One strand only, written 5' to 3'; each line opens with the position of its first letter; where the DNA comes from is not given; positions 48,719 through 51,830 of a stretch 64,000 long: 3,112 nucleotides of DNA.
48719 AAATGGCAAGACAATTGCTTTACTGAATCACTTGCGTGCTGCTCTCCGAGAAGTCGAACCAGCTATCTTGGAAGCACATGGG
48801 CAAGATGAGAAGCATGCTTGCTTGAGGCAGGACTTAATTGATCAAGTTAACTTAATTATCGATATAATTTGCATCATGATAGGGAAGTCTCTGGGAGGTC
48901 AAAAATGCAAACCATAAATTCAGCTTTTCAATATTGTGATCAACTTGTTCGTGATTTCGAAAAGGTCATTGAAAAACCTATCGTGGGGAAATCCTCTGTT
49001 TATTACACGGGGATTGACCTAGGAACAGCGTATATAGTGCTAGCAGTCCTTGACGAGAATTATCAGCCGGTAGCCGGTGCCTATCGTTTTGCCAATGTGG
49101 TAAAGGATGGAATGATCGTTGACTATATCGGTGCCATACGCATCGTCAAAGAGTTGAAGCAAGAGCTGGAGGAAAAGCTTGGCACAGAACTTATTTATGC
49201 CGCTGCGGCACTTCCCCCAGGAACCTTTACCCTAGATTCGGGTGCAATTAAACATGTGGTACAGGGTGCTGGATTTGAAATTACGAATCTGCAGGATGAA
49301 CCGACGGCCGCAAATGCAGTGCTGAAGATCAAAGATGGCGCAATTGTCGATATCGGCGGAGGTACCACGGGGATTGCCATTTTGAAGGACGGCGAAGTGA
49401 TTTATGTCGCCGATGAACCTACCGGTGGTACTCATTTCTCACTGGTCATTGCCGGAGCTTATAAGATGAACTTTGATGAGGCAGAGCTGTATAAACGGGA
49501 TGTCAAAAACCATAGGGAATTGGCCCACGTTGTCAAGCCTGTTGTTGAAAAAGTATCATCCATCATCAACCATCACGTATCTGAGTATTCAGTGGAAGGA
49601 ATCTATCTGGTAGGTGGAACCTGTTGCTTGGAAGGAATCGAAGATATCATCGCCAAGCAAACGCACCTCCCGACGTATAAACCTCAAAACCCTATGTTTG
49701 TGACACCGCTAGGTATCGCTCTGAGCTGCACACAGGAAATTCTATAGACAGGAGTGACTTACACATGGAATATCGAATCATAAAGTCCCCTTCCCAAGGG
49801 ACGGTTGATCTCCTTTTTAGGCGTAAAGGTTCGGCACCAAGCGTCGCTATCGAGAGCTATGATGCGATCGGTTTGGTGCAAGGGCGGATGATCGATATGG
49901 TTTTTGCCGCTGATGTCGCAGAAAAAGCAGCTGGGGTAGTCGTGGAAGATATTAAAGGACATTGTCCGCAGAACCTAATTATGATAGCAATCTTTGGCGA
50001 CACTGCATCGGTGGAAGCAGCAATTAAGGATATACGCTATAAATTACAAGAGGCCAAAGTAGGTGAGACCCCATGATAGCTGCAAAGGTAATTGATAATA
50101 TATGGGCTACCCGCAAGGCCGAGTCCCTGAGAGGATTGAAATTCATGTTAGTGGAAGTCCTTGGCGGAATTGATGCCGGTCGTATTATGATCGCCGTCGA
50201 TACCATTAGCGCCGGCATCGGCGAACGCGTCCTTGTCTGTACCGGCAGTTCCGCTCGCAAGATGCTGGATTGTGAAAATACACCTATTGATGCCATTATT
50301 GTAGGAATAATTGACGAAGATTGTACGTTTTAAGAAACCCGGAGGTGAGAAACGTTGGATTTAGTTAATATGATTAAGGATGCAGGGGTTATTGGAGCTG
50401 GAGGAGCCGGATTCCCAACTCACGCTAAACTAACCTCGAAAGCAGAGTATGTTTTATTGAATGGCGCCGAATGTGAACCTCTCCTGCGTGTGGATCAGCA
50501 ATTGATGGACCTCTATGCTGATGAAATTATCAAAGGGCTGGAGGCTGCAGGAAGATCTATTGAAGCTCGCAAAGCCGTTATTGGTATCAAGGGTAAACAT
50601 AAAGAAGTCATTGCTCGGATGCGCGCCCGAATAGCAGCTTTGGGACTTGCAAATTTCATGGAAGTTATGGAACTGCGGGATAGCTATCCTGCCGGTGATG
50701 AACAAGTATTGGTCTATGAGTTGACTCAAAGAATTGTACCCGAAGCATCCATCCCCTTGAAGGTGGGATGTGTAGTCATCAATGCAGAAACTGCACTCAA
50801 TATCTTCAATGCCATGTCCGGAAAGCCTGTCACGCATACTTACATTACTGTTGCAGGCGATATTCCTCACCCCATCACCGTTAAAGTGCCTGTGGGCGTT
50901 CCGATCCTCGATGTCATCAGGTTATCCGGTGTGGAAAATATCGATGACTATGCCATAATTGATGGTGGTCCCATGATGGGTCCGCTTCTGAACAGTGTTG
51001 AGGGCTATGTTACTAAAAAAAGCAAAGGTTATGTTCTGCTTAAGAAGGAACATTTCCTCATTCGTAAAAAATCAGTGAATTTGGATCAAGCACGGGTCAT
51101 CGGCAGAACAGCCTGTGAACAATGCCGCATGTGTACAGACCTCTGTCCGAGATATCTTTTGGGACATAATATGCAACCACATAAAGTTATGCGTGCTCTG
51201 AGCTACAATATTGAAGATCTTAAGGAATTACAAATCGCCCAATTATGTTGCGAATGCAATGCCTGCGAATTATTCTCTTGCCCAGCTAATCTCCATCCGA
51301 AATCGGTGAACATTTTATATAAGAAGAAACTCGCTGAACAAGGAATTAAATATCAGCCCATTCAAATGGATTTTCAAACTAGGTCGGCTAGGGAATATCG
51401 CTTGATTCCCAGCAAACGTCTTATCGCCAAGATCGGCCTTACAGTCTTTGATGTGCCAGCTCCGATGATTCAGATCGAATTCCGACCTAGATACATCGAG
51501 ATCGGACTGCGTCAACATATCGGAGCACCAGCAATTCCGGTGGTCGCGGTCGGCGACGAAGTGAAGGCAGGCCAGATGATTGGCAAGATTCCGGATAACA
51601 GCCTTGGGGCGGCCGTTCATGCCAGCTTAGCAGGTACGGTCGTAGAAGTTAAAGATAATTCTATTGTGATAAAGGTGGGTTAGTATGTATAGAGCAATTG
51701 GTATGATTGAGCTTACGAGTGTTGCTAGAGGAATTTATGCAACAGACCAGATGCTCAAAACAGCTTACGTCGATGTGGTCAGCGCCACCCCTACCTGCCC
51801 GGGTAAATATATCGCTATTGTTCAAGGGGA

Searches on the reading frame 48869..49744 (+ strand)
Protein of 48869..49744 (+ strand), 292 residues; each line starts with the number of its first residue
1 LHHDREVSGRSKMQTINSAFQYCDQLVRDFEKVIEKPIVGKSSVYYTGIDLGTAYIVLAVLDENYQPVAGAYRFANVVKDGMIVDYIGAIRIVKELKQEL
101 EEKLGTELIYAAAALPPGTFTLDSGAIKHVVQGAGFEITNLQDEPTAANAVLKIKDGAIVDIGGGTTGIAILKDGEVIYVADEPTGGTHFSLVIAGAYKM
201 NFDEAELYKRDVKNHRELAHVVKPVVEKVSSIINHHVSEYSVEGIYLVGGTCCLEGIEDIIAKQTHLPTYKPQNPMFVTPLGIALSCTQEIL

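Call 96: search_protein_families(library=pfam, proteins=[window:48869-49744:+], max_evalue=0.00001)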
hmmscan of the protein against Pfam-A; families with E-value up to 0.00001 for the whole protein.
window:48869-49744:+ (292 aa): 4 families
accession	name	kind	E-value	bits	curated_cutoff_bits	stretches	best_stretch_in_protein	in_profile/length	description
PF06723.19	MreB_Mbl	-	8.1e-16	58.2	27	1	78-195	63-185/327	MreB/Mbl protein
PF11104.14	PilM_2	-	4.9e-15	55.8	27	1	158-269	183-302/340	Type IV pilus assembly protein PilM;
PF14450.12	FtsA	-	1.7e-11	45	31.8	1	158-282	1-127/127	Cell division protein FtsA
PF00012.26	HSP70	-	5.3e-07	28.7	20.6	0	91-229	116-263/599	Hsp70 protein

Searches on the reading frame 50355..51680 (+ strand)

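Call 96: search_protein_families(library=pfam, proteins=[window:50355-51680:+], max_evalue=0.00001)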
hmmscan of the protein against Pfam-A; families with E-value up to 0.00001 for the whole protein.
window:50355-51680:+ (442 aa): 3 families
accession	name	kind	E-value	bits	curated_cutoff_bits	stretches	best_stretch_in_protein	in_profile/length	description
PF01512.22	Complex1_51K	-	3.8e-46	157.1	31.2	1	7-151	1-149/150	Nuo51 FMN-binding domain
PF13375.12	RnfC_N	-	3e-15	56.5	25.6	1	378-436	27-84/101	RnfC Barrel sandwich hybrid domain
PF13534.11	Fer4_17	-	9e-14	52.2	22.2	1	253-314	1-61/61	4Fe-4S dicluster domain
